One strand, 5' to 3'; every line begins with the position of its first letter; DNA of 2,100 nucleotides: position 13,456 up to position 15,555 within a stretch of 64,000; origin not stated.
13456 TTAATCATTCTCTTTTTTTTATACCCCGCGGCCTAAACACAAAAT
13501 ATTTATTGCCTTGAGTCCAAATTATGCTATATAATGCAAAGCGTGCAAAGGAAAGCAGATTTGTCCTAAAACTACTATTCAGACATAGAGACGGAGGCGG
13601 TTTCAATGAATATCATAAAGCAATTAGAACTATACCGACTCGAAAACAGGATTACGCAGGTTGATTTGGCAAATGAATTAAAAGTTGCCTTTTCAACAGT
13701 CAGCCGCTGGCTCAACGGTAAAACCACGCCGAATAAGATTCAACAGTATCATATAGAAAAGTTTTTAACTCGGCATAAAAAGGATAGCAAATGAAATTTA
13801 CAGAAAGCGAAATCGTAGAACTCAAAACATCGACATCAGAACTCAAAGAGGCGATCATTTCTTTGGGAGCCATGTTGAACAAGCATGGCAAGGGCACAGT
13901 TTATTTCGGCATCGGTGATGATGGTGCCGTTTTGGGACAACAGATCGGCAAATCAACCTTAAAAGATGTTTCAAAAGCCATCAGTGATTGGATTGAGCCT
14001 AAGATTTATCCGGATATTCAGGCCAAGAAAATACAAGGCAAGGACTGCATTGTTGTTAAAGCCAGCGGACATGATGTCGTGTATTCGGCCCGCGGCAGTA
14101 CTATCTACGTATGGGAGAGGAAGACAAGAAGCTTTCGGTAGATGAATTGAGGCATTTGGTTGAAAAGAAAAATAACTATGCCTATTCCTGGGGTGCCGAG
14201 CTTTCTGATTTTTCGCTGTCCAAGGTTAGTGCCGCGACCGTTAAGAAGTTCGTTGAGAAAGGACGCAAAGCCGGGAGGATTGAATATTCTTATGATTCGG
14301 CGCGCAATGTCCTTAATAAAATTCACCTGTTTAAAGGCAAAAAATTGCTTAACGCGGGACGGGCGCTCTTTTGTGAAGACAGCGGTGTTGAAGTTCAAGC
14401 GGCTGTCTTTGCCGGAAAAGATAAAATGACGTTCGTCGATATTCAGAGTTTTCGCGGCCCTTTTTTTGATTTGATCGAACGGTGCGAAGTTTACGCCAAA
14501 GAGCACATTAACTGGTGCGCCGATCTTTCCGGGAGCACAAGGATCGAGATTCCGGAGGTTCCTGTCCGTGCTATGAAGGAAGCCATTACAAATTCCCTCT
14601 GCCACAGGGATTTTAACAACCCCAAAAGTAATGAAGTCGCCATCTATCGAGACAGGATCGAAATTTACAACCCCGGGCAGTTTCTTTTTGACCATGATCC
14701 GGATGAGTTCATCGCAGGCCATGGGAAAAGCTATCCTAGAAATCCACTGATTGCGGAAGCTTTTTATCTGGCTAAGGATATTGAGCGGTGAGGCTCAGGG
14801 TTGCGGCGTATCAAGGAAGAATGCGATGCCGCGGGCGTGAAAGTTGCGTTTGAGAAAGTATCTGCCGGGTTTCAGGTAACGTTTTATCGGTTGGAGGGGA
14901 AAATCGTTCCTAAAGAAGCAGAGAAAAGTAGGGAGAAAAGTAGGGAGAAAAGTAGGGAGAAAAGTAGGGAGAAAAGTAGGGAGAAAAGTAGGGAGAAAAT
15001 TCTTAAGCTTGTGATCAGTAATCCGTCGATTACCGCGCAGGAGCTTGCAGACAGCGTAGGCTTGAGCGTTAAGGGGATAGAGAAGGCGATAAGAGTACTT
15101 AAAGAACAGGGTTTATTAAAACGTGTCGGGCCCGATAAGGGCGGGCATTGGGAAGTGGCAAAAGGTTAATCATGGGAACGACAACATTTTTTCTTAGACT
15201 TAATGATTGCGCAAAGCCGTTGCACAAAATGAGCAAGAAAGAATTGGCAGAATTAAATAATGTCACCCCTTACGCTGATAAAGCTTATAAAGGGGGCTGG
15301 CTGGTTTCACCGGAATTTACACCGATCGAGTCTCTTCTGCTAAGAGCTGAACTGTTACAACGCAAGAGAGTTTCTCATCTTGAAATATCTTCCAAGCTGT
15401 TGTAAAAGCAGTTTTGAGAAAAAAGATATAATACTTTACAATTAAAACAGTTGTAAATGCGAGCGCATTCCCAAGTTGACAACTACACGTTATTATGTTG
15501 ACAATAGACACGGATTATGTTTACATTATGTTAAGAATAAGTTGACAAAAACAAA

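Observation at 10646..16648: Putative small genomic island next to tRNA-Ser with phage/defence-flavoured genes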

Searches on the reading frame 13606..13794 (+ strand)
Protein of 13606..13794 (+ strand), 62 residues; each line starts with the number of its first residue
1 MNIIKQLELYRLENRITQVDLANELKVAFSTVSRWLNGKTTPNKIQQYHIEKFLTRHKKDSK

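Call 4: search_protein_families(library=pfam, proteins=[window:13606-13794:+], max_evalue=0.01)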
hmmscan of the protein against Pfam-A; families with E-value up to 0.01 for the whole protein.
window:13606-13794:+ (62 aa): 7 families
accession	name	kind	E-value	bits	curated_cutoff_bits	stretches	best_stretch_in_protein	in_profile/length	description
PF01381.28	HTH_3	-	1.9e-07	31.5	23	1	8-43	2-37/55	Helix-turn-helix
PF13560.12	HTH_31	-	0.00045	20.9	27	1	6-42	5-42/64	Helix-turn-helix domain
PF00356.27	LacI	-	0.0075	16.5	27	0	20-40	4-24/46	Bacterial regulatory proteins, lacI family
PF12844.13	HTH_19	-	0.0084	16.4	30.2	1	5-50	2-41/64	Helix-turn-helix domain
PF14549.12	P22_Cro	-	0.0085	16.3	30.2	0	18-52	12-43/60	DNA-binding transcriptional regulator Cro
PF04552.19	Sigma54_DBD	-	0.0089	16.2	22.8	1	19-59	53-93/160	Sigma-54, DNA binding domain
PF13022.12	HTH_Tnp_1_2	-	0.0094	16.5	27.9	0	15-59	26-69/122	Helix-turn-helix of insertion element transposase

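Call 5: search_protein_families(library=padloc, proteins=[window:13606-13794:+], max_evalue=0.01)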
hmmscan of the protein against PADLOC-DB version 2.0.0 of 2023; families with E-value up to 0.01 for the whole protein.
window:13606-13794:+ (62 aa): 11 families
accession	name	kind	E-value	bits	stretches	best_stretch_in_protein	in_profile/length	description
PDLC03948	RmrA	-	0.00011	19.3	1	15-46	21-52/397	-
PDLC03951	RmrA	-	0.00011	19.3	1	6-52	12-58/400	-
PDLC03956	RmrA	-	0.00037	17.7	1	15-46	21-53/399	-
PDLC02926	HTH_VI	-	0.00077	17.7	1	2-43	1-42/92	-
PDLC04760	PDC-M64C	-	0.0011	17.4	1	3-40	27-64/93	-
PDLC03952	RmrA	-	0.0011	15.9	1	6-54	26-74/395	-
PDLC03954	RmrA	-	0.0022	15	1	5-53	13-61/380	-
PDLC03946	RmrA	-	0.0029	14.4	1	5-51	5-51/357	-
PDLC03949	RmrA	-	0.0031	14.5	1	5-54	5-54/363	-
PDLC03944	RmrA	-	0.0034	14.5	1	7-54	11-58/384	-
PDLC04758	PDC-M64B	-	0.0061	15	1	13-41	41-69/123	-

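Call 6: search_protein_families(library=ncbifam, proteins=[window:13606-13794:+], max_evalue=0.01)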
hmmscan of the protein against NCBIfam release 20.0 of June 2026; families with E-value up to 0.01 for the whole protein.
window:13606-13794:+ (62 aa): 7 families
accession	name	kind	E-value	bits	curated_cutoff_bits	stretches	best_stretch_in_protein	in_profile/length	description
NF041951.1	phage_RstR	subfamily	8.8e-05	22.7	80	1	1-50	1-50/108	RstR family transcriptional repressor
NF040522.1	VC1465_fam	subfamily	0.00041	20.4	70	1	11-58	5-52/111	VC1465 family Xer recombination activation factor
NF047542.1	telomere_Tap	equivalog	0.00084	18.2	600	1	11-57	26-72/695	telomere-associated protein Tap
NF007257.0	PRK09706.1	subfamily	0.0012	18.6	101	1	9-51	12-54/135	transcriptional repressor DicA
TIGR02395.1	rpoN_sigma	equivalog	0.0013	17.9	277.35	1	20-57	328-365/434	RNA polymerase factor sigma-54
NF038310.1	lysogeny_AimR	equivalog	0.0023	17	70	1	13-56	7-47/365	AimR family lysis-lysogeny pheromone receptor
NF047948.1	male_kill_WMK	equivalog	0.0027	17.2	300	1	4-54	164-214/300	WO male-killing family protein Wmk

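Call 7: search_protein_families(library=phrogs, proteins=[window:13606-13794:+], max_evalue=0.01)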
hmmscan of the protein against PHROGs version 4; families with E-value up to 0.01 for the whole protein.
window:13606-13794:+ (62 aa): 17 families
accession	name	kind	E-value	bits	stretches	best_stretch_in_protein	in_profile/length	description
phrog_8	-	transcription regulation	3.8e-09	37.4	1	1-54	75-128/346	transcriptional regulator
phrog_2967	-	transcription regulation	4.9e-08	33.8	1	3-49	11-57/225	transcriptional regulator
phrog_3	-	transcription regulation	1.2e-07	32.8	1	1-54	87-137/430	transcriptional repressor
phrog_4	-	transcription regulation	2.1e-07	31.3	1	2-48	136-175/400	transcriptional repressor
phrog_296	-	integration and excision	2.8e-06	27.3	1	1-60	226-286/626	DNA transposition protein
phrog_2439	-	transcription regulation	1.5e-05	25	1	5-56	10-61/367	transcriptional regulator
phrog_1468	-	transcription regulation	7.1e-05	23.4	1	12-53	17-57/67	transcriptional repressor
phrog_4779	-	transcription regulation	0.00012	23.6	1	13-46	13-46/98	transcriptional regulator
phrog_664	-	DNA, RNA and nucleotide metabolism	0.00021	22.2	1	10-50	95-135/210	DNA binding protein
phrog_2328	-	transcription regulation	0.00029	21.6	1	7-46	20-59/128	transcriptional repressor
phrog_1124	-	transcription regulation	0.00057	20.5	1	9-53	13-59/177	transcriptional regulator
phrog_2104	-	unknown function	0.00067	20.8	1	8-47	45-84/103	-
phrog_7676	-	unknown function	0.001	20.3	1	13-38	15-40/86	-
phrog_3642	-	DNA, RNA and nucleotide metabolism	0.0037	18.2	1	14-43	20-49/79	HTH DNA binding protein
phrog_7344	-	head and packaging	0.008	17.4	1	12-55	25-67/161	terminase small subunit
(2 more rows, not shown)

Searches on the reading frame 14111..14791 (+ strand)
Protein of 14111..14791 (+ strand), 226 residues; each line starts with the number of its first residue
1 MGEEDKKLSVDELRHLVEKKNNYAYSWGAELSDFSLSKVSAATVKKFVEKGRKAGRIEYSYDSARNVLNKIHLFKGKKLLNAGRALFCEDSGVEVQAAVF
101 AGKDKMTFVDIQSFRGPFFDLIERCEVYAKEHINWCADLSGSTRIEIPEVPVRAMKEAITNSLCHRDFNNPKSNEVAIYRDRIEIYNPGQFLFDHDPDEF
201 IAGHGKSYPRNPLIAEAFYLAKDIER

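Call 4: search_protein_families(library=pfam, proteins=[window:14111-14791:+], max_evalue=0.01)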
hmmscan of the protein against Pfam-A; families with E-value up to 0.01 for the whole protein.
window:14111-14791:+ (226 aa): 1 family
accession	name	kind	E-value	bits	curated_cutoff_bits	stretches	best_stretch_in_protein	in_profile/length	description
PF13749.12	HATPase_c_4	-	1.5e-09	38.1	26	1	175-225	5-55/89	Putative ATP-dependent DNA helicase recG C-terminal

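Call 5: search_protein_families(library=padloc, proteins=[window:14111-14791:+], max_evalue=0.01)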
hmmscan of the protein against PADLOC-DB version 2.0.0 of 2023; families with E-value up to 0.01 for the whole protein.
window:14111-14791:+ (226 aa): 3 families
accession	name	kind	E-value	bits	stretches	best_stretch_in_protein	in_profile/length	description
PDLC02402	Aga_SIR2-PNTD1-PNTD2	-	8.4e-08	28.8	1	133-219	425-520/876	Class I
PDLC02394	pAgo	-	3.3e-07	26.4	1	145-223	310-392/1121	-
PDLC02418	Aga_SIR2-Kinase-PNTD1-PNTD2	-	1.3e-05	21.6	1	153-219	323-398/756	Class I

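Call 6: search_protein_families(library=ncbifam, proteins=[window:14111-14791:+], max_evalue=0.01)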
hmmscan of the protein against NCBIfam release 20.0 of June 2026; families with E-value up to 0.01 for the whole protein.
window:14111-14791:+ (226 aa): 0 families

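Call 7: search_protein_families(library=phrogs, proteins=[window:14111-14791:+], max_evalue=0.01)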
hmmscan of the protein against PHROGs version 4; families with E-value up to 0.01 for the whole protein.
window:14111-14791:+ (226 aa): 1 family
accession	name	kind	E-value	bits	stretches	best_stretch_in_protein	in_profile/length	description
phrog_12156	-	DNA, RNA and nucleotide metabolism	7.9e-23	81.9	1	1-222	132-360/485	DNA helicase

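Call 95: find_homologous_proteins(query=window:14111-14791:+, max_evalue=1e-20)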
Query window:14111-14791:+ (226 aa): 169 proteins with E <= 1e-20 among 309 candidates; the best 120 are listed.
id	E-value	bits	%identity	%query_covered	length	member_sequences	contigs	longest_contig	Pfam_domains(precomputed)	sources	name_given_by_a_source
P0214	6.2e-149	512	100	100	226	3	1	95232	PF13749.13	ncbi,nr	ncbi:MAG: hypothetical protein HY810_01070 [Candidatus Omnitrophica bacterium]|nr:hypothetical prote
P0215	8.8e-137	472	93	100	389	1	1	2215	PF13749.13,PF04326.20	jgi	jgi:ATP-dependent DNA helicase RecG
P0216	1.8e-136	471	92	100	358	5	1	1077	PF13749.13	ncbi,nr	ncbi:MAG: ATP-binding protein, partial [Candidatus Wildermuthbacteria bacterium]|nr:ATP-binding prot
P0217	4.2e-113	395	80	95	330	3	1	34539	PF04326.20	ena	-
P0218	4.5e-110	385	90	85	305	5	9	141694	PF13412.13,PF13749.13,PF01022.27,PF12802.14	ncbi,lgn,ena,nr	ncbi:MAG: hypothetical protein COX96_01930 [Candidatus Omnitrophica bacterium CG_4_10_14_0_2_um_filt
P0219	3.0e-104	366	72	100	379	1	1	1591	PF13749.13,PF04326.20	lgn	-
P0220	3.1e-98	346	68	100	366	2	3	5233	PF13412.13,PF08279.19,PF13749.13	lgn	-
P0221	7.7e-96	338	71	89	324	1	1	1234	PF13749.13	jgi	jgi:ATP-dependent DNA helicase RecG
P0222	1.8e-91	324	61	99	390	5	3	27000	PF13412.13,PF08279.19,PF13749.13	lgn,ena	-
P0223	1.7e-90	321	64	100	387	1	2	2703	PF13749.13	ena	-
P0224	7.1e-88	312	70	86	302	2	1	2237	PF04326.20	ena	-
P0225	1.7e-86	308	60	100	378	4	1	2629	PF13412.13,PF13749.13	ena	-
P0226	8.3e-83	296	58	95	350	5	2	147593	PF13412.13,PF13749.13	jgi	jgi:ATP-dependent DNA helicase RecG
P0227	4.7e-81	290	57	100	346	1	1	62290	PF13749.13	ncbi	-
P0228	5.9e-77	277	69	77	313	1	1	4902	PF13412.13,PF13749.13,PF04703.19,PF12802.14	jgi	jgi:ATP-dependent DNA helicase RecG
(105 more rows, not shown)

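Call 96: find_encoding_contigs(protein=P0218, flank=10000, max_places=4)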
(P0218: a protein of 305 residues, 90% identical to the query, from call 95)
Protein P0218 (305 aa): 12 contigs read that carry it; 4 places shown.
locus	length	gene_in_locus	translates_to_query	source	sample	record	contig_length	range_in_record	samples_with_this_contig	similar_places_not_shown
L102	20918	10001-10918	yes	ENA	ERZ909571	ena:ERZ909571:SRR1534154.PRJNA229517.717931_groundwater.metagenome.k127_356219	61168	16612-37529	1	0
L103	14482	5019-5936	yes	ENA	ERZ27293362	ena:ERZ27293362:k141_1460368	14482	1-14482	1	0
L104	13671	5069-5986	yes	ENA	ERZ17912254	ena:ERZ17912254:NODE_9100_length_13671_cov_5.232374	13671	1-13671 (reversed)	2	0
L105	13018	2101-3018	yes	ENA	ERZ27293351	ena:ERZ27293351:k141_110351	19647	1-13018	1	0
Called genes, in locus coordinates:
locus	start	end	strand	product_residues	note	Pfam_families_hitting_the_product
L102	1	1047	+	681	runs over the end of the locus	PF04055:Radical_SAM, PF12345:DUF3641, PF13489:Methyltransf_23 (weak), PF01209:Ubie_methyltran, PF08241:Methyltransf_11, PF08242:Methyltransf_12, PF13649:Methyltransf_25, PF13847:Methyltransf_31, +1 more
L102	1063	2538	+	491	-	PF00128:Alpha-amylase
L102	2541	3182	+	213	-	PF04199:Cyclase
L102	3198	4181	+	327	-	PF03446:NAD_binding_2, PF00393:6PGD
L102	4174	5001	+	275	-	PF00106:adh_short, PF08659:KR, PF13561:adh_short_C2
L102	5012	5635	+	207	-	PF02525:Flavodoxin_2, PF03358:FMN_red (weak)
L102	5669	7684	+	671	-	PF00723:Glyco_hydro_15, PF22422:MGH1-like_GH (faint)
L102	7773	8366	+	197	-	PF00578:AhpC-TSA, PF08534:Redoxin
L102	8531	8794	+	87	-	PF01527:HTH_Tnp_1, PF13518:HTH_28 (faint)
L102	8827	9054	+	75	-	PF13276:HTH_21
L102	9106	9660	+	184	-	PF00665:rve, PF13683:rve_3, PF13333:rve_2 (weak)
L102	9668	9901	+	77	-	PF04326:SLFN_AlbA_2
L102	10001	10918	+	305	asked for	PF13749:HATPase_c_4, PF13412:HTH_24, PF01022:HTH_5 (weak), PF12802:MarR_2 (faint)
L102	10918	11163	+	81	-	-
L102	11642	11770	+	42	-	-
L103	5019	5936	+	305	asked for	PF13749:HATPase_c_4, PF13412:HTH_24, PF01022:HTH_5 (weak), PF12802:MarR_2 (faint)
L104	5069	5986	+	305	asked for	PF13749:HATPase_c_4, PF13412:HTH_24, PF01022:HTH_5 (weak), PF12802:MarR_2 (faint)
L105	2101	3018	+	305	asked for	PF13749:HATPase_c_4, PF13412:HTH_24, PF01022:HTH_5 (weak), PF12802:MarR_2 (faint)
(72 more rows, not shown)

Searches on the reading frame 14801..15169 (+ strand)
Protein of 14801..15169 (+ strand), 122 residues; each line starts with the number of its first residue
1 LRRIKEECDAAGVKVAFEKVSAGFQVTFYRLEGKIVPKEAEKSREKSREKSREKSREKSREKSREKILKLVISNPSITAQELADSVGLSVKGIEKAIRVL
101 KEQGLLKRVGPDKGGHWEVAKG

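Call 4: search_protein_families(library=pfam, proteins=[window:14801-15169:+], max_evalue=0.01)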
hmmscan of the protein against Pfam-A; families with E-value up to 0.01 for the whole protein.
window:14801-15169:+ (122 aa): 9 families
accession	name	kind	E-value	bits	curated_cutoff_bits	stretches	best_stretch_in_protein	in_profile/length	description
PF13412.12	HTH_24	-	5.5e-10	39.1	21.9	1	62-107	3-48/48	Winged helix-turn-helix DNA-binding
PF08279.18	HTH_11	-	1.5e-06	28.4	25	1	64-104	2-43/55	HTH domain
PF12802.13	MarR_2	-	0.00058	20.4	27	1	70-112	13-56/61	MarR family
PF12840.13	HTH_20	-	0.00076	19.8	27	1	66-109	8-51/51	Helix-turn-helix domain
PF13545.12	HTH_Crp_2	-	0.0012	19.2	27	1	76-108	22-55/70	Crp-like helix-turn-helix domain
PF13404.12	HTH_AsnC-type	-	0.0031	17.7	27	1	66-91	7-32/42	AsnC-type helix-turn-helix domain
PF00937.23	CoV_nucleocap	-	0.0049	16.4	30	1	20-66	125-170/342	Coronavirus nucleocapsid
PF01498.24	HTH_Tnp_Tc3_2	-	0.0062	17.2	31.5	0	65-109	2-48/72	Transposase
PF01022.26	HTH_5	-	0.0082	16.4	22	0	63-107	3-46/47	Bacterial regulatory protein, arsR family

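Call 5: search_protein_families(library=padloc, proteins=[window:14801-15169:+], max_evalue=0.01)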
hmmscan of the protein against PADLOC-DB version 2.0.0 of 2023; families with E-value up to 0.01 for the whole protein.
window:14801-15169:+ (122 aa): 11 families
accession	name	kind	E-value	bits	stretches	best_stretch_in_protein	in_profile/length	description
PDLC01850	CARF3--CARF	-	1.1e-08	33.2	1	37-113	120-196/209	-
PDLC03963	SoFic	-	2.1e-06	25.3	1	42-109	276-340/361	-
PDLC01438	Csa3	-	1.2e-05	23.5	1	45-113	128-193/305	"CAS-I,CAS-II,CAS-III,CAS-IV,CAS-V,CAS-VI; associated_signaling"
PDLC01434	CasR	-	3.8e-05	21.6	1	63-114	129-177/191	"CAS-I,CAS-II,CAS-III,CAS-IV,CAS-V,CAS-VI; associated_signaling"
PDLC01044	Csa3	-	0.0002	19.3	1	56-109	130-180/194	Type I-A associated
PDLC03923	MkoB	-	0.00077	16.5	1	64-108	38-82/454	-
PDLC01457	WYL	-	0.00086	17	1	67-118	9-58/229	"CAS-I,CAS-II,CAS-III,CAS-IV,CAS-V,CAS-VI; associated_signaling"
PDLC01866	CARF3--CARF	-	0.00094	17.2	1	56-108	133-185/207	-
PDLC01268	CasR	-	0.0034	15.4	1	62-113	124-173/179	"CAS-I,CAS-II,CAS-III,CAS-IV,CAS-V,CAS-VI; associated_signaling"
PDLC02933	PRTase_III-A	-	0.0069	14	1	41-107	263-327/368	-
PDLC01863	CARF3--CARF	-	0.0093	13.7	0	62-108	119-164/182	-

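Call 6: search_protein_families(library=ncbifam, proteins=[window:14801-15169:+], max_evalue=0.01)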
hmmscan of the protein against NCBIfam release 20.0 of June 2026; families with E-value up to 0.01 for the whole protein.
window:14801-15169:+ (122 aa): 7 families
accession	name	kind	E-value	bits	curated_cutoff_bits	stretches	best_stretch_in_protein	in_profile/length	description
TIGR04176.1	MarR_EPS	equivalog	3.2e-06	27.2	88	1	60-107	2-49/105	MarR family EPS-associated transcriptional regulator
NF033788.1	HTH_metalloreg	subfamily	0.00062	19.5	55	1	62-108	11-57/77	metalloregulator ArsR/SmtB family transcription factor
TIGR01884.1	cas_HTH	subfamily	0.00065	19.1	60.2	1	45-115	127-194/202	CRISPR-associated CARF protein Csa3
NF053606.1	Sta1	subfamily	0.0027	17.8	80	1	65-109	23-67/100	Sta1 family transcriptional regulator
NF041397.1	TranRegGlpR_Halo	equivalog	0.008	15.8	300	0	61-109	4-52/253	HTH-type transcriptional regulator GlpR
NF040939.2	trans_reg_lrs14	equivalog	0.0087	16.1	90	0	67-109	26-69/103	Lrs14 family HTH-type transcriptional regulator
NF007316.0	PRK09802.1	equivalog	0.0093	15.2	351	0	50-108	6-63/269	DeoR family transcriptional regulator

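Call 7: search_protein_families(library=phrogs, proteins=[window:14801-15169:+], max_evalue=0.01)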
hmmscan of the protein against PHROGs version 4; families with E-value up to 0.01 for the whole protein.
window:14801-15169:+ (122 aa): 15 families
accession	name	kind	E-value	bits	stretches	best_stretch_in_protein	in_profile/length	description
phrog_12156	-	DNA, RNA and nucleotide metabolism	3.3e-12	46.8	1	12-121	368-482/485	DNA helicase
phrog_142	-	moron, auxiliary metabolic gene and host takeover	1.7e-07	32.3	1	57-110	7-60/116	Ren-like exclusion protein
phrog_5978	-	unknown function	2.3e-07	31.2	1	39-109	273-344/364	-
phrog_1123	-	unknown function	7.5e-06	26.8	1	40-111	10-81/112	-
phrog_1687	-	transcription regulation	4.3e-05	24.6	1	57-117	61-121/162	MarR family transcrition regulator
phrog_2440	-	transcription regulation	9.5e-05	23.3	1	47-117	15-85/126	transcriptional regulator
phrog_630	-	unknown function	0.00026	21.6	1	41-120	61-140/253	-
phrog_32717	-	transcription regulation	0.0006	21.1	1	60-107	11-58/88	transcriptional regulator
phrog_16568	-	moron, auxiliary metabolic gene and host takeover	0.00097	20.3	1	74-110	17-53/129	Ren-like exclusion protein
phrog_186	-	DNA, RNA and nucleotide metabolism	0.0011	19.7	1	77-109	63-95/308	DnaD-like helicase loader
phrog_678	-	DNA, RNA and nucleotide metabolism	0.0021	18.7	1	76-115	85-124/346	replication initiation O-like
phrog_2030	-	transcription regulation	0.0028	18.4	1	58-116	11-71/202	transcriptional regulator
phrog_13105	-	unknown function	0.0057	17.3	1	65-115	8-58/239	-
phrog_19053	-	unknown function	0.0079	16.9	1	60-118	157-215/246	-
phrog_345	-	DNA, RNA and nucleotide metabolism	0.0082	16.9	0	77-117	68-109/297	replication initiation O-like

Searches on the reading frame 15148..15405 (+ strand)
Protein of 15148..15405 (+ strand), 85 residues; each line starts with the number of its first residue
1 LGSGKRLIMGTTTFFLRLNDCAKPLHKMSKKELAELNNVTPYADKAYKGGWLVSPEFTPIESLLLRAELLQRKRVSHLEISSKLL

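Call 4: search_protein_families(library=pfam, proteins=[window:15148-15405:+], max_evalue=0.01)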
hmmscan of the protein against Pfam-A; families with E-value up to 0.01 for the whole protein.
window:15148-15405:+ (85 aa): 0 families

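Call 5: search_protein_families(library=padloc, proteins=[window:15148-15405:+], max_evalue=0.01)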
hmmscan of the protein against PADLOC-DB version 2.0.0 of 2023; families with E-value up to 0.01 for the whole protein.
window:15148-15405:+ (85 aa): 0 families

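Call 104: search_protein_families(library=pfam, proteins=[window:15172-15405:+], max_evalue=0.01)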
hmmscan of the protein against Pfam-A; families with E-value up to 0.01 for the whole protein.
window:15172-15405:+ (77 aa): 0 families
